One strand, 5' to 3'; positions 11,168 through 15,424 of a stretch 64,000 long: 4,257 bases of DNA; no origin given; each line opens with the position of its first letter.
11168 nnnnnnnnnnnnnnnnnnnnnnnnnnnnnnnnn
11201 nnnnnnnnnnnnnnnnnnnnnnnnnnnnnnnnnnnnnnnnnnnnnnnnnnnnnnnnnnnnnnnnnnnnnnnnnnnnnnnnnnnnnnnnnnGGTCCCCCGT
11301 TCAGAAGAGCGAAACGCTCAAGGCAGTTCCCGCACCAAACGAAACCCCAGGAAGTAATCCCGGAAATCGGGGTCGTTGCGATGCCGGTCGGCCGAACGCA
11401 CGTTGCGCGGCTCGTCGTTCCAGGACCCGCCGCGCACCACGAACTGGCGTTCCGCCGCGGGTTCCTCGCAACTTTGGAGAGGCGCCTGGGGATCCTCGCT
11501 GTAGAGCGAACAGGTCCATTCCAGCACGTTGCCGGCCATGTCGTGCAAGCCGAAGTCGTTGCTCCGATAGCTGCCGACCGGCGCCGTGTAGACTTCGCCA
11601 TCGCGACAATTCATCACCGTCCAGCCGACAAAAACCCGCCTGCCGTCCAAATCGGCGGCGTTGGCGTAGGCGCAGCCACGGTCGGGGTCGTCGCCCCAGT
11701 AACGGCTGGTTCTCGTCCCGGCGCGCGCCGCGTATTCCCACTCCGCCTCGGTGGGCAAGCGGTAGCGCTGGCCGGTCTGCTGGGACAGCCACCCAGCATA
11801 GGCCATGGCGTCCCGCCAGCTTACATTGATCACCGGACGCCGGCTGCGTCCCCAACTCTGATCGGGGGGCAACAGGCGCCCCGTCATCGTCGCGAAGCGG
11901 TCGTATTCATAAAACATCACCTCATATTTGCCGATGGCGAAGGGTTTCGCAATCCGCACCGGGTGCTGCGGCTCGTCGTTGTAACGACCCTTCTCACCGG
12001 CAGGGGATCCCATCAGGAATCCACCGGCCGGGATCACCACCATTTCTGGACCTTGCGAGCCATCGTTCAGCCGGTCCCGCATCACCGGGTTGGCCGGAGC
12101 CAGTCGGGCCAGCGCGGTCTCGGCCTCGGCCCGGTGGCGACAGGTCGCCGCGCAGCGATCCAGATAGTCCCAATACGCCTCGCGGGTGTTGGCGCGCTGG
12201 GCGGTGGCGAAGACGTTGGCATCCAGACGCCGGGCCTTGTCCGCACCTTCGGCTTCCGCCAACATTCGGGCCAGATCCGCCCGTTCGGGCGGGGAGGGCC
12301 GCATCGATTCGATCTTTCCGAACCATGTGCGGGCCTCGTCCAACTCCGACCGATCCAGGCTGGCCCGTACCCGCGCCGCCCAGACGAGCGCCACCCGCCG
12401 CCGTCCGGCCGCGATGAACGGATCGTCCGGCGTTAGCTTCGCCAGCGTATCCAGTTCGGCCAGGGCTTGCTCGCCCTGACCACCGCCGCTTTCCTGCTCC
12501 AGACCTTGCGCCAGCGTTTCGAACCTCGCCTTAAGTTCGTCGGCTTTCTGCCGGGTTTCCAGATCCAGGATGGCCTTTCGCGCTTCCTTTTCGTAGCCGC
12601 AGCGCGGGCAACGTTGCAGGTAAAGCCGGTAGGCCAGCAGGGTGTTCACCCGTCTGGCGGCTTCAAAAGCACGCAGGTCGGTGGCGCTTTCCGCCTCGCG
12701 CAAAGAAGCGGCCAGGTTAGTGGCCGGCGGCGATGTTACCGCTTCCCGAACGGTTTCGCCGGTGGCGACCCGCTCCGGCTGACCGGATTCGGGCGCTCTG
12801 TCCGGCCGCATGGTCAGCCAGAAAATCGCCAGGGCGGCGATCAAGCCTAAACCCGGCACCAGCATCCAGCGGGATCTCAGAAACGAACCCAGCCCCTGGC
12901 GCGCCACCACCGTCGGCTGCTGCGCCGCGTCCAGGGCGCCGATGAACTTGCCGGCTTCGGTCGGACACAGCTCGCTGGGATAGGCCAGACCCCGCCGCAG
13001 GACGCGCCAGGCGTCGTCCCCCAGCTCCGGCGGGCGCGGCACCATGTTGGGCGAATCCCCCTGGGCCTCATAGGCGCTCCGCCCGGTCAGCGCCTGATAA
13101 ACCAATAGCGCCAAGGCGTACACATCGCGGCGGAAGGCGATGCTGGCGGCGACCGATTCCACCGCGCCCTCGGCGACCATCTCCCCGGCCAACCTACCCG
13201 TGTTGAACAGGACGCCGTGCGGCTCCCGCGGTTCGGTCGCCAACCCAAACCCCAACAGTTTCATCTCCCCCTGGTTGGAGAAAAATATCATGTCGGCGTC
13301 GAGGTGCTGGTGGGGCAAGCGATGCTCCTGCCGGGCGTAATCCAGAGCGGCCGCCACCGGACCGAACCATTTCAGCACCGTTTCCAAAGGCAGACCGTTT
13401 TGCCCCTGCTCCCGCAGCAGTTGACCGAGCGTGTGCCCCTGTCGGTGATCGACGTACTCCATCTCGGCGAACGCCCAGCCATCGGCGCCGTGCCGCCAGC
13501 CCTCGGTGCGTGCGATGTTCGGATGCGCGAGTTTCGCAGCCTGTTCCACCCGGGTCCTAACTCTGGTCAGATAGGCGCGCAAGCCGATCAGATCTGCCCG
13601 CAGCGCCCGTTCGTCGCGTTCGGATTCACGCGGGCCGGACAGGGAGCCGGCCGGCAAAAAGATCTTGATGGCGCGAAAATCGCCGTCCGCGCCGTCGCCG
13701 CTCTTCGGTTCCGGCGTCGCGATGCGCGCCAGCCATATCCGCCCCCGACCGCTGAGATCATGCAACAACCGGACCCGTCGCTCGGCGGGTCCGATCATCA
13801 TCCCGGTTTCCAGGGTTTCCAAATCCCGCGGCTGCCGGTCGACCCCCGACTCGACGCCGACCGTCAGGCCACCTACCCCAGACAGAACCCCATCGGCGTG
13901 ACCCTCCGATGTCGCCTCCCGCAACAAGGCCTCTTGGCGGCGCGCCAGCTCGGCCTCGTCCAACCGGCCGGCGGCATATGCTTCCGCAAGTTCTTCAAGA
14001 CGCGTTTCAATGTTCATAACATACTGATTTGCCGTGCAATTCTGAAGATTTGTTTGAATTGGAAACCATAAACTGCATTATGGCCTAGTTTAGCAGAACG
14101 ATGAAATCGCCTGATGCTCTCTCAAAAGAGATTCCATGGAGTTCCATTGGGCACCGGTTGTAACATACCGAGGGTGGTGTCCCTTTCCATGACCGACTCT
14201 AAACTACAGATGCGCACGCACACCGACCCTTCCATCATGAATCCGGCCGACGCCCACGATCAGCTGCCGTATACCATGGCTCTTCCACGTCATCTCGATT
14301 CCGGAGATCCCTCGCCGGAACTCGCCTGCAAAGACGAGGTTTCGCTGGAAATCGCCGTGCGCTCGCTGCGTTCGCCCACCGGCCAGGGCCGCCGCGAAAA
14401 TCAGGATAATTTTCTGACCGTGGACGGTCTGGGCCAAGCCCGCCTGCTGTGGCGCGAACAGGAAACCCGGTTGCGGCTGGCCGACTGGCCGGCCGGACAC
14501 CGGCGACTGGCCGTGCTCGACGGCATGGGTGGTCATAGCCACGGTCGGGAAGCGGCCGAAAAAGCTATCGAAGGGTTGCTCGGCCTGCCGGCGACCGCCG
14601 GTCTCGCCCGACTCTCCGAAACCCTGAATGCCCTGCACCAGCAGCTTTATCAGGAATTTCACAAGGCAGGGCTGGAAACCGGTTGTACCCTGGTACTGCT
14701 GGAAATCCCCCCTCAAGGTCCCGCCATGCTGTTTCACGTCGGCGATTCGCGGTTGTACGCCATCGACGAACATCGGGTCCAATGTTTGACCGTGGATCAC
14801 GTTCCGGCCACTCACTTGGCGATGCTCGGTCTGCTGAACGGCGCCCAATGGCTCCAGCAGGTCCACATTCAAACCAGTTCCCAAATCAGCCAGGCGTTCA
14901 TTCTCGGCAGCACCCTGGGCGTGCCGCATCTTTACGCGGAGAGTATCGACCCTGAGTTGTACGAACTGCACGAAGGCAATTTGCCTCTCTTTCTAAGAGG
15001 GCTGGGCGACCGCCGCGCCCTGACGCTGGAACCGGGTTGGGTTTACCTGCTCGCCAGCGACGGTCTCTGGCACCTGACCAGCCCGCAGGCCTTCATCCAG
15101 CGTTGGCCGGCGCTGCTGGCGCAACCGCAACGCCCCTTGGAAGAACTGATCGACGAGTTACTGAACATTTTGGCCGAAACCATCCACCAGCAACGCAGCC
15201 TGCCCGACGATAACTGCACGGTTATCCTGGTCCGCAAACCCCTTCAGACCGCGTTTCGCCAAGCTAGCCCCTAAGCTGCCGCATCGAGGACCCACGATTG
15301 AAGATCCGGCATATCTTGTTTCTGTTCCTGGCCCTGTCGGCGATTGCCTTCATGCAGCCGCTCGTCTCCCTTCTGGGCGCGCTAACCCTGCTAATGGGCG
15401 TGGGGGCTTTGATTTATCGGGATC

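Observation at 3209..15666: Candidate new envelope signalling system: kinase/pseudokinase-FGE pair, MCE module with a dead ATPase, TPR lipoprotein, PEGA scaffold and PP2C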

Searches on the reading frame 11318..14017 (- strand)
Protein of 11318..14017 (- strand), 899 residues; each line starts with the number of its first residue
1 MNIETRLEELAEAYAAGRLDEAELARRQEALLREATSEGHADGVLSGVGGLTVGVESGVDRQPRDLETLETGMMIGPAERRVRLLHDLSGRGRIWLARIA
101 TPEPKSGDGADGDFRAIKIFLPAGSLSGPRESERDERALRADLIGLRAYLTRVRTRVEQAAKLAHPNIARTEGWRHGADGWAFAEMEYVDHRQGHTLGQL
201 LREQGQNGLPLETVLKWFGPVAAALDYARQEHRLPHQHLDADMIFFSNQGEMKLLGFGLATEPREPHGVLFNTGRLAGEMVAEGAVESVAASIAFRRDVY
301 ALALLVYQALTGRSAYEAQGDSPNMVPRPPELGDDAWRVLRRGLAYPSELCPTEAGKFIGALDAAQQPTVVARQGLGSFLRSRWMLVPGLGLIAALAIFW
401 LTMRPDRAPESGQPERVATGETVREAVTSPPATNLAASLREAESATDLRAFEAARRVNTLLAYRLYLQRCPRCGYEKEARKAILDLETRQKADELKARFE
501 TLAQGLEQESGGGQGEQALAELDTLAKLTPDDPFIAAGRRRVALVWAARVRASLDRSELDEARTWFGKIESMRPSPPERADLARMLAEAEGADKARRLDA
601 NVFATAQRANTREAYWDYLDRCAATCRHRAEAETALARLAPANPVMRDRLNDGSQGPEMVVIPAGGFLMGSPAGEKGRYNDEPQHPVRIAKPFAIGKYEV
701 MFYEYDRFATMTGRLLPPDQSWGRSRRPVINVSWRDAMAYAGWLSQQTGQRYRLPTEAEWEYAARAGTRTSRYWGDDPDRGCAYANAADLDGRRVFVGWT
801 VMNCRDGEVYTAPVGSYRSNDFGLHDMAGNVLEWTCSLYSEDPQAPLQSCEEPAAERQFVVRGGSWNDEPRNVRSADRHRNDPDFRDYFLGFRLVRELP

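Call 4: search_protein_families(library=pfam, proteins=[window:11318-14017:-], max_evalue=0.01)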
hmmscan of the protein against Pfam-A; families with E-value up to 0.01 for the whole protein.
window:11318-14017:- (899 aa): 4 families
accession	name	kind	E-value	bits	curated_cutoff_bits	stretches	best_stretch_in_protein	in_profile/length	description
PF03781.23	FGE-sulfatase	-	2.6e-54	185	23.3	1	656-896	2-255/255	Sulfatase-modifying factor enzyme 1-like domain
PF00069.31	Pkinase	-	1e-07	32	31.7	1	153-321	45-202/263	Protein kinase domain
PF07714.23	PK_Tyr_Ser-Thr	-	6.8e-05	22.7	23.1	1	159-318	54-207/258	Protein tyrosine and serine/threonine kinase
PF05120.17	GvpG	-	0.005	17.4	30.6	0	2-33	32-63/67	Gas vesicle protein G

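Call 54: search_protein_families(library=ncbifam, proteins=[window:11318-14017:-], max_evalue=0.001)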
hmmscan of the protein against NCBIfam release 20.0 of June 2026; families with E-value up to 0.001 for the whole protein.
window:11318-14017:- (899 aa): 11 families
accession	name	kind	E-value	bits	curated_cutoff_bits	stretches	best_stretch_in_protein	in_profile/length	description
NF051459.1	pyoverdine_PvdO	equivalog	1e-47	162.6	500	1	647-898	24-280/280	dihydropyoverdine dehydrogenase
TIGR03525.2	GldK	equivalog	1.5e-36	126.6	350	1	727-898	220-407/408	T9SS ring complex lipoprotein PorK/GldK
TIGR03440.2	egtB_TIGR03440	equivalog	5e-19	68.7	360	1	725-894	272-412/413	ergothioneine biosynthesis protein EgtB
NF041186.1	SenA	equivalog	7.5e-18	65.1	420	1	726-895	270-381/382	selenoneine synthase SenA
NF033483.0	PknB_PASTA_kin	equivalog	7.1e-13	48.4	450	1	139-323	40-213/563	Stk1 family PASTA domain-containing Ser/Thr kinase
TIGR02171.1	Fb_sc_TIGR02171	subfamily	7.5e-11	40.8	544.35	1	750-895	157-280/912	TIGR02171 family lipoprotein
TIGR03524.1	GldJ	equivalog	2.5e-10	39.7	458.2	1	739-839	251-365/559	gliding motility lipoprotein GldJ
NF047741.1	antiphage_MADS6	equivalog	1.5e-09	36.9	460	1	165-324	255-411/612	methylation-associated defense system protein kinase MAD6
NF052427.1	StpK7MSMEG_1200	equivalog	2.8e-09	36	900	1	148-319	49-212/601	serine/threonine protein kinase StpK7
TIGR04344.1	ovoA_Nterm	equivalog_domain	1.2e-08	34.3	400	1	730-895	298-444/444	5-histidylcysteine sulfoxide synthase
TIGR03530.1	GldJ_short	equivalog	1.6e-07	30.6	382.9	1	792-839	270-317/396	gliding motility lipoprotein GldJ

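Call 55: search_protein_families(library=padloc, proteins=[window:11318-14017:-], max_evalue=0.001)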
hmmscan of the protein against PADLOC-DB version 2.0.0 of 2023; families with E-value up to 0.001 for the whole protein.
window:11318-14017:- (899 aa): 18 families
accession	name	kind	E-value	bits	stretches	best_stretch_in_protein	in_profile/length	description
PDLC04042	PD-T4-6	-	4.1e-19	67.3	1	139-322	42-218/292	-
PDLC04053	PD-T4-6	-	4.1e-19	67.2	1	148-324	51-219/311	-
PDLC04041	PD-T4-6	-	1.5e-17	62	1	151-319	73-237/443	-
PDLC04054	PD-T4-6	-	2.2e-16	58.2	1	143-321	47-218/347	-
PDLC04043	PD-T4-6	-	3e-13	47.6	1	149-319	58-220/452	-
PDLC04039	PD-T4-6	-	1.7e-12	45.1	1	145-320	53-219/458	-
PDLC04060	PD-T4-6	-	3.9e-12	43.8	1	138-319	40-212/486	-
PDLC04061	PD-T4-6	-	5.5e-12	43.9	1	138-318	48-225/510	-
PDLC04047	PD-T4-6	-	6.3e-12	43.2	1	150-319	55-215/327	-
PDLC04057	PD-T4-6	-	1.2e-11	42.3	1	149-320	51-214/443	-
PDLC04052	PD-T4-6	-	2.1e-10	38.4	1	138-324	41-222/496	-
PDLC04048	PD-T4-6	-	5.4e-10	37.2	1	150-318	55-214/354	-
PDLC04138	mad6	-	8.5e-09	32.8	1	149-320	393-556/659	mads_6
PDLC04064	PD-T4-6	-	8.9e-09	32.8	1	163-317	77-221/369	-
PDLC04040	PD-T4-6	-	1.9e-08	31.5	1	138-323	26-210/547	-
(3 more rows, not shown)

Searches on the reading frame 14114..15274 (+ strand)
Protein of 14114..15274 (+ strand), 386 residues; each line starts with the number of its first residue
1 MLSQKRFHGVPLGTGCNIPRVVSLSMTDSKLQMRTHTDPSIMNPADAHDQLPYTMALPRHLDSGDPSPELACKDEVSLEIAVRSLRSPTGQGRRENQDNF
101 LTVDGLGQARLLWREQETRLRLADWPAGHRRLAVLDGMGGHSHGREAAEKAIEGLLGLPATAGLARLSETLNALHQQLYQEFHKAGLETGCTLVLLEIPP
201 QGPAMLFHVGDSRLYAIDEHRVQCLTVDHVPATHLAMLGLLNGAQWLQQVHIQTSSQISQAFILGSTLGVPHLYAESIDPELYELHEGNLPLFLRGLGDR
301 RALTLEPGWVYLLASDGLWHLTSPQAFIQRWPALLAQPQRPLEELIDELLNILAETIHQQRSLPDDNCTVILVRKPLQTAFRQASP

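Call 4: search_protein_families(library=pfam, proteins=[window:14114-15274:+], max_evalue=0.01)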
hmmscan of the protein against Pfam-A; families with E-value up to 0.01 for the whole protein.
window:14114-15274:+ (386 aa): 3 families
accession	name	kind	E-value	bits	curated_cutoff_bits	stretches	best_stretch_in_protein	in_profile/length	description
PF07228.17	SpoIIE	-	1.6e-09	38.5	25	1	299-372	114-189/192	Stage II sporulation protein E (SpoIIE)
PF13672.11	PP2C_2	-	5.4e-06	26.5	24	1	131-338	26-195/209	Protein phosphatase 2C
PF00481.26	PP2C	-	0.00072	19.7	20.3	0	132-232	37-143/255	Protein phosphatase 2C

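Call 54: search_protein_families(library=ncbifam, proteins=[window:14114-15274:+], max_evalue=0.001)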
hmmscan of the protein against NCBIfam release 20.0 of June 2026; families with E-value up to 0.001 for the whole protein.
window:14114-15274:+ (386 aa): 2 families
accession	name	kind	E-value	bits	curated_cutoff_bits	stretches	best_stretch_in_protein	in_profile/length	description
NF033484.1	Stp1_PP2C_phos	equivalog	3.3e-15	56.2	230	1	127-242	22-142/232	Stp1/IreP family PP2C-type Ser/Thr phosphatase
NF011149.0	PRK14559.1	equivalog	3.2e-08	32.8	374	1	133-229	415-521/642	serine/threonine phosphatase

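Call 55: search_protein_families(library=padloc, proteins=[window:14114-15274:+], max_evalue=0.001)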
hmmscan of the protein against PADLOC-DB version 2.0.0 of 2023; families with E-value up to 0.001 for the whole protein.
window:14114-15274:+ (386 aa): 1 family
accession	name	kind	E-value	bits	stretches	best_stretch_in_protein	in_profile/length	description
PDLC04518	PDC-M21C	-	0.00025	18.3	0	134-232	35-134/243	-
